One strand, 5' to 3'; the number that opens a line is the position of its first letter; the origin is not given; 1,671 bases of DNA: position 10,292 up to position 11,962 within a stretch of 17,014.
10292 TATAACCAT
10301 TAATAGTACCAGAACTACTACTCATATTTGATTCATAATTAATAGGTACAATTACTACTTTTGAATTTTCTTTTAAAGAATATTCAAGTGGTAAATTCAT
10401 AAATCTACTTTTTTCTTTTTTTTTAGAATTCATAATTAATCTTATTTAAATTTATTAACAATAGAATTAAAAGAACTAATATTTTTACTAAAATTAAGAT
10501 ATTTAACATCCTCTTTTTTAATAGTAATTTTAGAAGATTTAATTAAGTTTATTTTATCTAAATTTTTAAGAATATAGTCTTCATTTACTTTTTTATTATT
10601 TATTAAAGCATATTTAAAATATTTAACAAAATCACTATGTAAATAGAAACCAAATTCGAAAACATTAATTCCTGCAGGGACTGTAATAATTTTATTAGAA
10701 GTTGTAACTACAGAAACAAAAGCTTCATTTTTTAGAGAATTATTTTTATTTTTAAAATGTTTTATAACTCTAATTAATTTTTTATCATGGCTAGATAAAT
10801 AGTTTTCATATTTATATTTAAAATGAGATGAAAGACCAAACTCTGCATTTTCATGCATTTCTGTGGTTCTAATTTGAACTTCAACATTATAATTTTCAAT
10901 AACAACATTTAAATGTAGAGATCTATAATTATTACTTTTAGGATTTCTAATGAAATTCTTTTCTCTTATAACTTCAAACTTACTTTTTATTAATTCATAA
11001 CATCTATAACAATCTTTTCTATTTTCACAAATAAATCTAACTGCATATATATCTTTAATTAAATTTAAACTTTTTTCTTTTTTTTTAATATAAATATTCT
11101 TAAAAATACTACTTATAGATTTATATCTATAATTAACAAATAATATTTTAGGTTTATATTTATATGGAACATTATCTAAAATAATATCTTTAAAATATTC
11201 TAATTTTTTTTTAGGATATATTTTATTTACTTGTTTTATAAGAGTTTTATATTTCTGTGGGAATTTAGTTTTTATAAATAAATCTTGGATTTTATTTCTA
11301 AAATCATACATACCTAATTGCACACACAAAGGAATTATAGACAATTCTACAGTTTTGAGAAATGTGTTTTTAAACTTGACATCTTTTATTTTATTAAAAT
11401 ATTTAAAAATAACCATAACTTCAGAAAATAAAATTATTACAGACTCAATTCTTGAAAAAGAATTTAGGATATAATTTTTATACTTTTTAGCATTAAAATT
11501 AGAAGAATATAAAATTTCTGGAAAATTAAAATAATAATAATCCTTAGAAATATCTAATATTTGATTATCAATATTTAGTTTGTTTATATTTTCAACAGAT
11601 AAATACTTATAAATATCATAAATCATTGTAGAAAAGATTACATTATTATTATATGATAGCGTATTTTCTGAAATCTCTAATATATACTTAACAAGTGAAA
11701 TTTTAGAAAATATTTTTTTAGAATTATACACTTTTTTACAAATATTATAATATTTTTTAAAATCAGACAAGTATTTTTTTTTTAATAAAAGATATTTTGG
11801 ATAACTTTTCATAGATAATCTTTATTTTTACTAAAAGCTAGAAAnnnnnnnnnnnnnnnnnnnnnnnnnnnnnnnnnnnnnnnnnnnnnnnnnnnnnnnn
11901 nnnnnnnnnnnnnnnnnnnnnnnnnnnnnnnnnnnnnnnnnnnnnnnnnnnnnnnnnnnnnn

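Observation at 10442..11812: RelA/SpoT-type alarmone synthetase homologue in an archaeal genomic context, with truncated pseudo-HD / SYNTH / TGS architecture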

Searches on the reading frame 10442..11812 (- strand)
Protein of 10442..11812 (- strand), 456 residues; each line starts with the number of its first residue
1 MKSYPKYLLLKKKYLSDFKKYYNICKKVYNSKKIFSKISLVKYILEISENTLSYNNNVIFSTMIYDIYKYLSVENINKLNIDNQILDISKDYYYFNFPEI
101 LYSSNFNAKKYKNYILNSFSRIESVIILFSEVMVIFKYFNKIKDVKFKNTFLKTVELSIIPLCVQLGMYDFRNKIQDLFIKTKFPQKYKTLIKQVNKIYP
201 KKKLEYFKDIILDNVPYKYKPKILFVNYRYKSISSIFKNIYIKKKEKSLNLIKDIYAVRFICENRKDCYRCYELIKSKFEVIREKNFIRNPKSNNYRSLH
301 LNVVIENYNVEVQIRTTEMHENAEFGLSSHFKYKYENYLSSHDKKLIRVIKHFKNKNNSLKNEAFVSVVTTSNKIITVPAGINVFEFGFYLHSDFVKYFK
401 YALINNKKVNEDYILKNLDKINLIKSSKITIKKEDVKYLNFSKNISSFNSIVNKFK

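Call 3: search_protein_families(library=pfam, proteins=[window:10442-11812:-], max_evalue=1)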
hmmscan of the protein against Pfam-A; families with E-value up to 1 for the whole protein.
window:10442-11812:- (456 aa): 2 families
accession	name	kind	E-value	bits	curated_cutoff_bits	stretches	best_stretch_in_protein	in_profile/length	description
PF04607.23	RelA_SpoT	-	1.4e-27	96.6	27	1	229-337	2-112/113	Region found in RelA / SpoT proteins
PF02824.27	TGS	-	5.7e-07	29.9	22.2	1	367-425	2-60/60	TGS domain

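Call 8: search_protein_families(library=ncbifam, proteins=[window:10442-11812:-], max_evalue=0.01)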
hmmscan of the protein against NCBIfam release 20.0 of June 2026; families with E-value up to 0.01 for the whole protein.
window:10442-11812:- (456 aa): 4 families
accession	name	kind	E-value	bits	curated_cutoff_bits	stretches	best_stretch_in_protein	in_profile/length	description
TIGR00691.1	spoT_relA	subfamily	9.8e-40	136.5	499.2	1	107-443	90-440/687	RelA/SpoT family protein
NF008124.0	PRK10872.1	equivalog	4.1e-24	85.1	728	1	124-427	148-467/744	GTP diphosphokinase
NF008303.0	PRK11092.1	equivalog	6.5e-23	80.8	947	1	108-417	116-439/702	bifunctional GTP diphosphokinase/guanosine-3',5'-bis pyrophosphate 3'-pyrophosphohydrolase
NF053588.1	GTPPhKinYjbM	equivalog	1.6e-11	44.4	320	1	220-341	34-165/201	GTP diphosphokinase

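Call 9: find_homologous_proteins(query=window:10442-11812:-, max_evalue=0.00001)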
Query window:10442-11812:- (456 aa): 1123 proteins with E <= 0.00001 among 8000 candidates; the best 120 are listed.
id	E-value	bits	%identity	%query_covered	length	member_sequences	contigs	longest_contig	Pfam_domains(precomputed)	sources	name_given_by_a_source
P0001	5.2e-279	943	100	100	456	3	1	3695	PF04607.24,PF02824.28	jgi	-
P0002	2.4e-206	704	74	100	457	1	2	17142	PF04607.24,PF02824.28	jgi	jgi:GTP diphosphokinase / guanosine-3',5'-bis(diphosphate) 3'-diphosphatase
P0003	1.0e-139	484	54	96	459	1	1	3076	PF04607.24,PF02824.28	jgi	jgi:(p)ppGpp synthase/HD superfamily hydrolase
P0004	4.5e-74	268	38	95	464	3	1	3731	PF04607.24,PF02824.28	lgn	-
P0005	4.1e-28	117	27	96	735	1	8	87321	PF04607.24,PF13328.13,PF19296.6,PF02824.28,PF01966.29,PF13291.13,PF01842.32,PF28438.1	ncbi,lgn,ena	-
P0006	7.4e-28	116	27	96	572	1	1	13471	PF04607.24,PF13328.13,PF19296.6,PF02824.28,PF01966.29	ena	-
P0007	9.4e-28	115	27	96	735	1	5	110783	PF04607.24,PF13328.13,PF19296.6,PF02824.28,PF01966.29,PF13291.13,PF01842.32,PF28438.1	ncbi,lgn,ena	-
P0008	4.1e-27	113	27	77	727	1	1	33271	PF04607.24,PF13328.13,PF19296.6,PF02824.28,PF01966.29,PF13291.13,PF28438.1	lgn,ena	-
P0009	6.6e-27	113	27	96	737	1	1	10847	PF04607.24,PF13328.13,PF19296.6,PF02824.28,PF01966.29,PF13291.13,PF28438.1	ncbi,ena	-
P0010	2.5e-26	111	29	73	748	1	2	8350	PF04607.24,PF13328.13,PF19296.6,PF02824.28,PF01966.29,PF13291.13,PF28438.1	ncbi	ncbi:MAG: RelA/SpoT family protein [Vulcanimicrobiota bacterium]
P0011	4.9e-26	110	27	96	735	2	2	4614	PF04607.24,PF13328.13,PF19296.6,PF02824.28,PF01966.29,PF13291.13,PF28438.1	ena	-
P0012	6.0e-26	109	26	96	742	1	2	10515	PF04607.24,PF13328.13,PF19296.6,PF02824.28,PF01966.29,PF13291.13,PF28438.1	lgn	-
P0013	7.7e-26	109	26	97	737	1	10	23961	PF04607.24,PF13328.13,PF19296.6,PF02824.28,PF01966.29,PF13291.13,PF01842.32,PF28438.1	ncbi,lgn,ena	-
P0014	9.1e-26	109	27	73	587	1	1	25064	PF04607.24,PF13328.13,PF02824.28,PF28438.1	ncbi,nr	ncbi:MAG: TGS domain-containing protein [Patescibacteria group bacterium]|nr:TGS domain-containing p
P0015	9.2e-26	109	27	97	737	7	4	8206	PF04607.24,PF13328.13,PF19296.6,PF02824.28,PF01966.29,PF13291.13,PF01842.32,PF28438.1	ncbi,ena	-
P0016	9.6e-26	109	28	77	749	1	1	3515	PF04607.24,PF13328.13,PF19296.6,PF02824.28,PF01966.29,PF13291.13,PF13710.13,PF28438.1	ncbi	-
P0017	1.1e-25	109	29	61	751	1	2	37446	PF04607.24,PF13328.13,PF02824.28,PF01966.29,PF13291.13,PF28438.1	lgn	-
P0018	2.5e-25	107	25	96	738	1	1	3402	PF04607.24,PF13328.13,PF19296.6,PF02824.28,PF01966.29,PF13291.13,PF28438.1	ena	-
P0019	3.1e-25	107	26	96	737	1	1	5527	PF04607.24,PF13328.13,PF19296.6,PF02824.28,PF01966.29,PF13291.13,PF01842.32,PF28438.1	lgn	-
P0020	3.6e-25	107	30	65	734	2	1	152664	PF04607.24,PF13328.13,PF19296.6,PF02824.28,PF01966.29,PF13291.13,PF28438.1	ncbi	-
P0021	5.5e-25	106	25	94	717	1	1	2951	PF04607.24,PF13328.13,PF19296.6,PF02824.28,PF13291.13,PF28438.1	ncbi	-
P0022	5.6e-25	106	31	68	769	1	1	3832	PF04607.24,PF13328.13,PF19296.6,PF02824.28,PF01966.29,PF13291.13,PF28438.1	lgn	-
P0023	6.3e-25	106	25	97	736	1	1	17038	PF04607.24,PF13328.13,PF19296.6,PF02824.28,PF01966.29,PF13291.13,PF01842.32,PF28438.1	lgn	-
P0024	6.8e-25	106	26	97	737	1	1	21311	PF04607.24,PF13328.13,PF19296.6,PF02824.28,PF01966.29,PF13291.13,PF01842.32,PF28438.1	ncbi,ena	-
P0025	9.3e-25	106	28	70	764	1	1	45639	PF04607.24,PF13328.13,PF19296.6,PF02824.28,PF01966.29,PF13291.13,PF28438.1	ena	-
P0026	9.6e-25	106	30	65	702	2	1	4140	PF04607.24,PF13328.13,PF19296.6,PF02824.28,PF13291.13,PF01842.32,PF28438.1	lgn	-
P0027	1.1e-24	105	27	95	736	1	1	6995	PF04607.24,PF13328.13,PF19296.6,PF02824.28,PF01966.29,PF13291.13,PF28438.1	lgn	-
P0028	1.2e-24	105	27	96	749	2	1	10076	PF04607.24,PF13328.13,PF19296.6,PF02824.28,PF01966.29,PF13291.13,PF01842.32,PF28438.1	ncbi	-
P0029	1.3e-24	105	26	84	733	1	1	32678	PF04607.24,PF13328.13,PF19296.6,PF02824.28,PF13291.13,PF28438.1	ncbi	-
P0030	1.3e-24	105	26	97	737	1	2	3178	PF04607.24,PF13328.13,PF19296.6,PF02824.28,PF01966.29,PF13291.13,PF01842.32,PF28438.1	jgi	-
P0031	1.5e-24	105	25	96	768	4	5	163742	PF04607.24,PF13328.13,PF19296.6,PF02824.28,PF01966.29,PF13291.13,PF28438.1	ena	-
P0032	1.8e-24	105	28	58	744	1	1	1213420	PF04607.24,PF13328.13,PF19296.6,PF02824.28,PF01966.29,PF13291.13,PF28438.1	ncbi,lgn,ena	-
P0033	1.8e-24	105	27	91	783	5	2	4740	PF04607.24,PF13328.13,PF19296.6,PF02824.28,PF01966.29,PF13291.13,PF28438.1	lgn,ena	-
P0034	2.4e-24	104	27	73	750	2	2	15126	PF04607.24,PF13328.13,PF19296.6,PF02824.28,PF01966.29,PF13291.13,PF28438.1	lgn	-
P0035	2.8e-24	104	27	68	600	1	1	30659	PF04607.24,PF13328.13,PF02824.28,PF01966.29,PF13291.13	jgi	jgi:guanosine-3',5'-bis(diphosphate) 3'-pyrophosphohydrolase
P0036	3.0e-24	104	30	70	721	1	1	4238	PF04607.24,PF13328.13,PF19296.6,PF02824.28,PF01966.29,PF22629.3,PF13291.13,PF01842.32,PF28438.1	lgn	-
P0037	3.6e-24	104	25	96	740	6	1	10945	PF04607.24,PF13328.13,PF19296.6,PF02824.28,PF01966.29,PF13291.13,PF28438.1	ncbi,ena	-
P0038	3.8e-24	104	31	65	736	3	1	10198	PF04607.24,PF13328.13,PF19296.6,PF02824.28,PF01966.29,PF13291.13,PF28438.1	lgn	-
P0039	4.1e-24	103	27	87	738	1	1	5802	PF04607.24,PF13328.13,PF02824.28,PF13291.13,PF28438.1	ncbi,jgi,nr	ncbi:MAG: TGS domain-containing protein [Tannerellaceae bacterium]|jgi:GTP pyrophosphokinase|nr:TGS 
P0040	5.0e-24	103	26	96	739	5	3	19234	PF04607.24,PF13328.13,PF19296.6,PF02824.28,PF01966.29,PF13291.13,PF01842.32,PF28438.1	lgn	-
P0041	5.3e-24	103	27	75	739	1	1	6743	PF04607.24,PF13328.13,PF19296.6,PF02824.28,PF13291.13,PF28438.1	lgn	-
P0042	5.6e-24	103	25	77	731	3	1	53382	PF04607.24,PF13328.13,PF19296.6,PF02824.28,PF13291.13,PF28438.1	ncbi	-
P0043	6.9e-24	103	30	59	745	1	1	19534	PF04607.24,PF13328.13,PF19296.6,PF02824.28,PF01966.29,PF13291.13,PF28438.1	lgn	-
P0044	7.1e-24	103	27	75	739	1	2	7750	PF04607.24,PF13328.13,PF19296.6,PF02824.28,PF13291.13,PF28438.1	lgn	-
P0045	7.2e-24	103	27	75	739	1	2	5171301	PF04607.24,PF13328.13,PF19296.6,PF02824.28,PF13291.13,PF28438.1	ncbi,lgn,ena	ncbi:RelA/SpoT family protein [Parabacteroides sp. APC149_11_2_Y6]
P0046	7.2e-24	103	27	75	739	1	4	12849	PF04607.24,PF13328.13,PF19296.6,PF02824.28,PF13291.13,PF28438.1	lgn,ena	-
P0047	1.1e-23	102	27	73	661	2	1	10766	PF04607.24,PF13328.13,PF19296.6,PF02824.28,PF28438.1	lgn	-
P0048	1.5e-23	102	29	61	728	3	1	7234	PF04607.24,PF13328.13,PF19296.6,PF02824.28,PF22629.3,PF13291.13,PF01842.32,PF28438.1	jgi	-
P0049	2.0e-23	101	29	59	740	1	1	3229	PF04607.24,PF13328.13,PF19296.6,PF02824.28,PF13291.13,PF01842.32,PF28438.1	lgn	-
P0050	2.1e-23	101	26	72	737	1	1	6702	PF04607.24,PF13328.13,PF19296.6,PF02824.28,PF01966.29,PF13291.13,PF01842.32,PF28438.1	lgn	-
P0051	2.2e-23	101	26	75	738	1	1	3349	PF04607.24,PF13328.13,PF02824.28,PF13291.13,PF28438.1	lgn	-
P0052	2.4e-23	101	31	65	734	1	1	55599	PF04607.24,PF13328.13,PF19296.6,PF02824.28,PF01966.29,PF13291.13,PF28438.1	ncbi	-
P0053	2.5e-23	101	28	61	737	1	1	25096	PF04607.24,PF13328.13,PF19296.6,PF02824.28,PF01966.29,PF22629.3,PF13291.13,PF01842.32,PF28438.1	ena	-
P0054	2.5e-23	101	28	61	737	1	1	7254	PF04607.24,PF13328.13,PF19296.6,PF02824.28,PF01966.29,PF22629.3,PF13291.13,PF01842.32,PF28438.1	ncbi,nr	ncbi:MAG TPA: GTP diphosphokinase [Gammaproteobacteria bacterium]|nr:GTP diphosphokinase [Gammaprote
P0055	2.5e-23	101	29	68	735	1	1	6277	PF04607.24,PF13328.13,PF19296.6,PF02824.28,PF01966.29,PF13291.13,PF28438.1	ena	-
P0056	3.2e-23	101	33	62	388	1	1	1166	PF04607.24,PF13328.13,PF02824.28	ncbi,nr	ncbi:MAG TPA: HD domain-containing protein, partial [Saprospiraceae bacterium]|nr:HD domain-containi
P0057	3.4e-23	100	25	78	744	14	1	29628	PF04607.24,PF13328.13,PF19296.6,PF02824.28,PF01966.29,PF13291.13,PF28438.1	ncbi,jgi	jgi:GTP pyrophosphokinase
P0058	3.4e-23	100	24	84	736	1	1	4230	PF04607.24,PF13328.13,PF19296.6,PF02824.28,PF01966.29,PF22629.3,PF13291.13,PF01842.32,PF28438.1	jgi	-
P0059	3.5e-23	100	27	75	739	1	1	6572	PF04607.24,PF13328.13,PF19296.6,PF02824.28,PF13291.13,PF28438.1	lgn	-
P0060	4.0e-23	100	23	89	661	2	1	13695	PF04607.24,PF13328.13,PF19296.6,PF02824.28,PF28438.1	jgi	-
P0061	4.0e-23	100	33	58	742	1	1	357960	PF04607.24,PF13328.13,PF02824.28,PF13291.13,PF28438.1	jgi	jgi:guanosine-3',5'-bis(diphosphate) 3'-pyrophosphohydrolase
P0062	4.0e-23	100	29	75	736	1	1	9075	PF04607.24,PF13328.13,PF19296.6,PF02824.28,PF13291.13,PF28438.1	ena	-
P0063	4.1e-23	100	27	75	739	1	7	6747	PF04607.24,PF13328.13,PF19296.6,PF02824.28,PF13291.13,PF28438.1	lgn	-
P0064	4.5e-23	100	29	65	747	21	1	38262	PF04607.24,PF13328.13,PF19296.6,PF02824.28,PF01966.29,PF13291.13,PF28438.1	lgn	-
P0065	4.6e-23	100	28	75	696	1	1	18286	PF04607.24,PF13328.13,PF02824.28,PF13291.13,PF28438.1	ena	-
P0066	4.7e-23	100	31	58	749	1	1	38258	PF04607.24,PF13328.13,PF19296.6,PF02824.28,PF01966.29,PF13291.13,PF28438.1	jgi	-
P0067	5.1e-23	100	28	70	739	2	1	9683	PF04607.24,PF13328.13,PF19296.6,PF02824.28,PF01966.29,PF13291.13,PF01842.32,PF28438.1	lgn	-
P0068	5.1e-23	100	29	75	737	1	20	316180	PF04607.24,PF13328.13,PF02824.28,PF13291.13,PF28438.1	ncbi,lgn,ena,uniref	ncbi:RelA/SpoT family protein [Parabacteroides goldsteinii]|uniref:RelA/SpoT family protein n=1 Tax=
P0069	5.4e-23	100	29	75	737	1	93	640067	PF04607.24,PF13328.13,PF19296.6,PF02824.28,PF13291.13,PF28438.1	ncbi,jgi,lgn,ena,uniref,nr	ncbi:HD domain-containing protein [Parabacteroides goldsteinii]|uniref:RelA/SpoT family protein n=1 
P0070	5.4e-23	100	29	75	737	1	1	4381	PF04607.24,PF13328.13,PF19296.6,PF02824.28,PF13291.13,PF28438.1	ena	-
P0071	5.5e-23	100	29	75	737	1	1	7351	PF04607.24,PF13328.13,PF02824.28,PF13291.13,PF28438.1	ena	-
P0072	5.7e-23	100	29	61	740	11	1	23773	PF04607.24,PF13328.13,PF19296.6,PF02824.28,PF22629.3,PF13291.13,PF01842.32,PF28438.1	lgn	-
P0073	5.8e-23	100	28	75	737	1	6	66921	PF04607.24,PF13328.13,PF02824.28,PF13291.13,PF28438.1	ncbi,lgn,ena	-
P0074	6.0e-23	100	30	65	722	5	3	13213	PF04607.24,PF13328.13,PF19296.6,PF02824.28,PF13291.13,PF28438.1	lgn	-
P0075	6.1e-23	100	22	94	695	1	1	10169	PF04607.24,PF13328.13,PF19296.6,PF02824.28,PF13291.13,PF28438.1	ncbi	-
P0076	6.1e-23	100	24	92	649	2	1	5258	PF04607.24,PF13328.13,PF19296.6,PF02824.28,PF28438.1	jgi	jgi:GTP pyrophosphokinase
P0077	7.0e-23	99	29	75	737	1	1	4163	PF04607.24,PF13328.13,PF19296.6,PF02824.28,PF13291.13,PF28438.1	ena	-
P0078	7.2e-23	99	29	65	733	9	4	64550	PF04607.24,PF13328.13,PF19296.6,PF02824.28,PF01966.29,PF13291.13,PF28438.1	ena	-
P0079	7.4e-23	99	27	70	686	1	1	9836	PF04607.24,PF13328.13,PF19296.6,PF02824.28,PF13291.13,PF28438.1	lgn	-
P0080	7.7e-23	99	27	75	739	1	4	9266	PF04607.24,PF13328.13,PF19296.6,PF02824.28,PF13291.13,PF28438.1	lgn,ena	-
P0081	7.8e-23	99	30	62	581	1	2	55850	PF04607.24,PF13328.13,PF02824.28,PF01966.29,PF13291.13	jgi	jgi:guanosine-3',5'-bis(diphosphate) 3'-pyrophosphohydrolase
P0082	7.9e-23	99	28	75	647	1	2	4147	PF04607.24,PF13328.13,PF19296.6,PF02824.28,PF13291.13,PF28438.1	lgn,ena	-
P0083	8.6e-23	99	28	75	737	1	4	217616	PF04607.24,PF13328.13,PF19296.6,PF02824.28,PF13291.13,PF28438.1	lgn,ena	-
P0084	8.9e-23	99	29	65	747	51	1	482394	PF04607.24,PF13328.13,PF19296.6,PF02824.28,PF01966.29,PF13291.13,PF28438.1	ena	-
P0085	8.9e-23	99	25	92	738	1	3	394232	PF04607.24,PF13328.13,PF19296.6,PF02824.28,PF13291.13,PF28438.1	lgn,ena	-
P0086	9.9e-23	99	25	92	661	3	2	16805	PF04607.24,PF13328.13,PF19296.6,PF02824.28,PF28438.1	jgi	jgi:GTP pyrophosphokinase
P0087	9.9e-23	99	30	65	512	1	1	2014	PF04607.24,PF13328.13,PF19296.6,PF02824.28,PF28438.1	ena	-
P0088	9.9e-23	99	31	59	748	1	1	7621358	PF04607.24,PF13328.13,PF19296.6,PF02824.28,PF01966.29,PF13291.13,PF28438.1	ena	-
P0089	9.9e-23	99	29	75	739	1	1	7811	PF04607.24,PF13328.13,PF19296.6,PF02824.28,PF13291.13,PF28438.1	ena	-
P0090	1.0e-22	99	27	72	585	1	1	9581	PF04607.24,PF13328.13,PF02824.28,PF01966.29,PF13291.13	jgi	jgi:guanosine-3',5'-bis(diphosphate) 3'-pyrophosphohydrolase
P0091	1.0e-22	99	27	75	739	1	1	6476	PF04607.24,PF13328.13,PF19296.6,PF02824.28,PF13291.13,PF28438.1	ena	-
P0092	1.0e-22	99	28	75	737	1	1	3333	PF04607.24,PF13328.13,PF02824.28,PF13291.13,PF28438.1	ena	-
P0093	1.1e-22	99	29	62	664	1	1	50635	PF04607.24,PF13328.13,PF19296.6,PF02824.28,PF28438.1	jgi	-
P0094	1.1e-22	99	28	75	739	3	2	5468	PF04607.24,PF13328.13,PF19296.6,PF02824.28,PF13291.13,PF28438.1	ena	-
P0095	1.1e-22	99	27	73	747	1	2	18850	PF04607.24,PF13328.13,PF19296.6,PF02824.28,PF01966.29,PF13291.13,PF28438.1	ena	-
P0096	1.1e-22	99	26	94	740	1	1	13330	PF04607.24,PF13328.13,PF19296.6,PF02824.28,PF13291.13,PF28438.1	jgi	jgi:GTP pyrophosphokinase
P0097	1.1e-22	99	27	73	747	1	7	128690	PF04607.24,PF13328.13,PF19296.6,PF02824.28,PF01966.29,PF13291.13,PF28438.1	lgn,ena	-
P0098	1.1e-22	99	26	95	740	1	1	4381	PF04607.24,PF13328.13,PF19296.6,PF02824.28,PF13291.13,PF28438.1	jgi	jgi:GTP pyrophosphokinase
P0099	1.1e-22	99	28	62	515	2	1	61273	PF04607.24,PF13328.13,PF19296.6,PF02824.28,PF28438.1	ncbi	ncbi:MAG: bifunctional (p)ppGpp synthetase/guanosine-3',5'-bis(diphosphate) 3'-pyrophosphohydrolase 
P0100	1.1e-22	99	28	73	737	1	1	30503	PF04607.24,PF13328.13,PF02824.28,PF13291.13,PF28438.1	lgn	-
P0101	1.2e-22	99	29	75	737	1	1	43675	PF04607.24,PF13328.13,PF19296.6,PF02824.28,PF13291.13,PF28438.1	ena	-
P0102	1.2e-22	99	27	75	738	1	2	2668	PF04607.24,PF13328.13,PF02824.28,PF13291.13,PF28438.1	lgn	-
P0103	1.2e-22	99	28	75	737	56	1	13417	PF04607.24,PF13328.13,PF02824.28,PF13291.13,PF28438.1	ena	-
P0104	1.2e-22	99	28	92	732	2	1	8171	PF04607.24,PF13328.13,PF02824.28,PF13291.13,PF28438.1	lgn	-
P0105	1.3e-22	99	22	89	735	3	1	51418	PF04607.24,PF13328.13,PF19296.6,PF02824.28,PF01966.29,PF22629.3,PF13291.13,PF01842.32,PF28438.1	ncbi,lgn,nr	ncbi:MAG TPA: GTP diphosphokinase [Gammaproteobacteria bacterium]|nr:GTP diphosphokinase [Gammaprote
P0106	1.3e-22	99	25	86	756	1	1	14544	PF04607.24,PF13328.13,PF19296.6,PF02824.28,PF01966.29,PF13291.13,PF28438.1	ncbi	-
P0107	1.3e-22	99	28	75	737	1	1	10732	PF04607.24,PF13328.13,PF19296.6,PF02824.28,PF13291.13,PF28438.1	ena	-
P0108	1.4e-22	98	26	72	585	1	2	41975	PF04607.24,PF13328.13,PF02824.28,PF01966.29,PF13291.13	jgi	jgi:GTP pyrophosphokinase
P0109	1.4e-22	98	28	75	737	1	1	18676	PF04607.24,PF13328.13,PF19296.6,PF02824.28,PF13291.13,PF28438.1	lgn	-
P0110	1.4e-22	98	27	76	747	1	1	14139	PF04607.24,PF13328.13,PF19296.6,PF02824.28,PF01966.29,PF13291.13,PF28438.1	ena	-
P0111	1.4e-22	98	26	95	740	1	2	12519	PF04607.24,PF13328.13,PF19296.6,PF02824.28,PF13291.13,PF28438.1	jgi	jgi:GTP pyrophosphokinase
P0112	1.4e-22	98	28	75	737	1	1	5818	PF04607.24,PF13328.13,PF19296.6,PF02824.28,PF13291.13,PF28438.1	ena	-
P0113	1.5e-22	98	27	76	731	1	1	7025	PF04607.24,PF13328.13,PF02824.28,PF13291.13,PF28438.1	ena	-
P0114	1.5e-22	98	27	75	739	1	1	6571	PF04607.24,PF13328.13,PF19296.6,PF02824.28,PF13291.13,PF28438.1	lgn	-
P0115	1.5e-22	98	28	71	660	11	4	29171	PF04607.24,PF13328.13,PF19296.6,PF02824.28,PF28438.1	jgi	jgi:GTP pyrophosphokinase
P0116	1.5e-22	98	27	75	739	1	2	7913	PF04607.24,PF13328.13,PF19296.6,PF02824.28,PF13291.13,PF28438.1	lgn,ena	-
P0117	1.5e-22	98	27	75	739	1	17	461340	PF04607.24,PF13328.13,PF19296.6,PF02824.28,PF13291.13,PF28438.1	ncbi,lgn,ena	ncbi:MAG: GTP pyrophosphokinase [Parabacteroides sp.]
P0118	1.5e-22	98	28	75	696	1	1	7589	PF04607.24,PF13328.13,PF02824.28,PF13291.13,PF28438.1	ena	-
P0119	1.5e-22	98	27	75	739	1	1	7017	PF04607.24,PF13328.13,PF19296.6,PF02824.28,PF13291.13,PF28438.1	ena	-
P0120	1.5e-22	98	28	75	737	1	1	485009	PF04607.24,PF13328.13,PF19296.6,PF02824.28,PF13291.13,PF28438.1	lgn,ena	-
